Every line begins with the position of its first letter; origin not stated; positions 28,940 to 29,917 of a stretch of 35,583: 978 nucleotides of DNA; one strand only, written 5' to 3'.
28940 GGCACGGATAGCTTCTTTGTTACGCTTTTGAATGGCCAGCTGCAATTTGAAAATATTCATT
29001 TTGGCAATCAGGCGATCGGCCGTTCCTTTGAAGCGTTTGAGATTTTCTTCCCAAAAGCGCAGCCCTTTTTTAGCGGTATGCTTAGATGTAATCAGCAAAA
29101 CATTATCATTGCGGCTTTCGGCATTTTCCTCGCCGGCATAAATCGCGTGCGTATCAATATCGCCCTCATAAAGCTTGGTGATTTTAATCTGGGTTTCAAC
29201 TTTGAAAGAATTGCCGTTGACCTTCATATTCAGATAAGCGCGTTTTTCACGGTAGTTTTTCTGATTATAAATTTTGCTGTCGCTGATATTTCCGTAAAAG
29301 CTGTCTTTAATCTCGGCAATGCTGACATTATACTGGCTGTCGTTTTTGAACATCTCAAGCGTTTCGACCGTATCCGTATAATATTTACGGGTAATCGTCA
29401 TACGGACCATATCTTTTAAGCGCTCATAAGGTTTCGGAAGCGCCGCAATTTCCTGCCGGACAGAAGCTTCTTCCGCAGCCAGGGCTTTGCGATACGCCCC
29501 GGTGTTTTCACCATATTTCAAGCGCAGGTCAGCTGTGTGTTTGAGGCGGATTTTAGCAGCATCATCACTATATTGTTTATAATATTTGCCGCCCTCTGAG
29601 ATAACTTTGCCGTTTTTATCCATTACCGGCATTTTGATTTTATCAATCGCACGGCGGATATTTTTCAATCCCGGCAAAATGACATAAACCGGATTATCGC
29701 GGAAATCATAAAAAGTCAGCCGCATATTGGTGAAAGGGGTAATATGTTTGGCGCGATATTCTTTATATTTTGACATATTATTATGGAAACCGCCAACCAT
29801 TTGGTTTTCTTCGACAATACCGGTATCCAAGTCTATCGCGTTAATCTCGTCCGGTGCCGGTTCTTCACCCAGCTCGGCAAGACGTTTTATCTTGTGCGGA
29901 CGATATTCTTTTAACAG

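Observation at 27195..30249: Two-gene operon: 610-aa cytoplasmic protein with a RelA/SpoT-like motif series, coupled to a secreted Sel1-repeat protein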

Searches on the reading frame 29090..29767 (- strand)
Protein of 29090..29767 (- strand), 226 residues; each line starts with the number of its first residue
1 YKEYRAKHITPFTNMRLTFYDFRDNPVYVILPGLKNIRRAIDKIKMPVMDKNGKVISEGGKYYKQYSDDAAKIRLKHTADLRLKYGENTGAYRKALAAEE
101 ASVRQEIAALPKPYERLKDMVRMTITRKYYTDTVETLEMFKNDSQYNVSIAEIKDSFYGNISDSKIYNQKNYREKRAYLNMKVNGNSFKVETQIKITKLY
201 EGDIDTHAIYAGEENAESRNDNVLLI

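Call 65: predict_structure(alignment_id=A4)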
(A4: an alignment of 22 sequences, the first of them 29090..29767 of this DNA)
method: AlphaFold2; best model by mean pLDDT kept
length: 226 residues; sequences in the alignment: 22
mean_pLDDT: 86.2   pTM: 0.71
mean pLDDT of the five models: 86.2, 85.8, 85.8, 85.3, 85.1
residues with pLDDT >= 90: 125; 70-90: 75; 50-70: 24; < 50: 2
segments of 3 or more residues with pLDDT < 50: none
pLDDT, mean of each block of 10 residues (from residue 1): 62 87 94 82 86 86 94 95 94 95 96 88 94 95 94 90 79 90 88 94 80 53 53
secondary structure, 60 per line:
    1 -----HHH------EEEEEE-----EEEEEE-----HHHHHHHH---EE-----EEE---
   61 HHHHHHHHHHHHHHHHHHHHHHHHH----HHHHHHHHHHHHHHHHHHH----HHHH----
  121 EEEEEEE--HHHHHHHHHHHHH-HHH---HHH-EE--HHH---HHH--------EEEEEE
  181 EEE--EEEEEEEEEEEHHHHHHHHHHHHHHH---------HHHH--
elements in order: E15-20 E26-31 H37-44 E55-57 H61-85 H90-108 H113-116 E121-127 H130-142 E175-183 E186-196 H197-211 H221-224

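Call 68: fold_search(model_id=the predicted structure, library=pdb)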
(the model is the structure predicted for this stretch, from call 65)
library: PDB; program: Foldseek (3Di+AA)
matches with E <= 10: 257; with E <= 0.001: 1
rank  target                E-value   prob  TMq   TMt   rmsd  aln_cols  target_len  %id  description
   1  6ewz_B                7.3e-04  1.00  0.34  0.37  22.0       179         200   14  Crystal structure of RelP (SAS2) from Staphylococcus aureus bound to AMPCPP and GTP in the pre-catalytic state (released 2018-01-24)
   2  8vx3_C                1.1e-03  0.98  0.30  0.33  19.0       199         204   10  Structure of an exported small alarmone synthetase from Streptomyces albidoflavus (released 2025-02-05)
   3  5ded_C                1.2e-03  1.00  0.34  0.39  21.9       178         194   13  Crystal structure of the small alarmone synthethase 1 from Bacillus subtilis bound to its product pppGpp (released 2015-10-28)
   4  5ded_H                1.3e-03  1.00  0.36  0.41  21.9       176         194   13  Crystal structure of the small alarmone synthethase 1 from Bacillus subtilis bound to its product pppGpp (released 2015-10-28)
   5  2be3_A                1.4e-03  1.00  0.34  0.37  20.4       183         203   11  Structure of a GTP Pyrophosphokinase Family Protein from Streptococcus pneumoniae (released 2005-12-06)
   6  5ded_E                1.6e-03  1.00  0.34  0.40  22.5       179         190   13  Crystal structure of the small alarmone synthethase 1 from Bacillus subtilis bound to its product pppGpp (released 2015-10-28)
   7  6fgx_B                1.6e-03  1.00  0.30  0.35  22.6       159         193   13  Crystal structure of the small alarmone synthethase 2 from Staphylococcus aureus bound to AMPCPP (released 2018-02-07)
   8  3l9d_A                1.8e-03  1.00  0.33  0.38  22.4       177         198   12  The Crystal Structure of smu.1046c from Streptococcus mutans UA159 (released 2011-01-12)
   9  3l9d_B                2.2e-03  0.98  0.28  0.32  22.1       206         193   12  The Crystal Structure of smu.1046c from Streptococcus mutans UA159 (released 2011-01-12)
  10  5dec_A                2.3e-03  0.99  0.33  0.39  21.6       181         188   14  Crystal structure of the small alarmone synthetase 1 from Bacillus subtilis (released 2015-10-28)
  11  6fgx_A                2.5e-03  1.00  0.33  0.38  22.0       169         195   15  Crystal structure of the small alarmone synthethase 2 from Staphylococcus aureus bound to AMPCPP (released 2018-02-07)
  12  5dec_B                2.6e-03  0.99  0.33  0.39  20.8       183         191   14  Crystal structure of the small alarmone synthetase 1 from Bacillus subtilis (released 2015-10-28)
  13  6ewz_A                2.8e-03  0.99  0.33  0.37  22.0       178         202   15  Crystal structure of RelP (SAS2) from Staphylococcus aureus bound to AMPCPP and GTP in the pre-catalytic state (released 2018-01-24)
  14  5ded_G                2.8e-03  0.99  0.31  0.36  22.0       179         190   13  Crystal structure of the small alarmone synthethase 1 from Bacillus subtilis bound to its product pppGpp (released 2015-10-28)
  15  6fgj_B                3.0e-03  0.99  0.35  0.40  21.9       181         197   14  Crystal structure of the small alarmone synthethase 2 from Staphylococcus aureus (released 2018-02-07)
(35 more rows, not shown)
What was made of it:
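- The next fold (Pol mu) has E > 0.5 (call 68). TM-scores stay below 0.5 (call 68).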
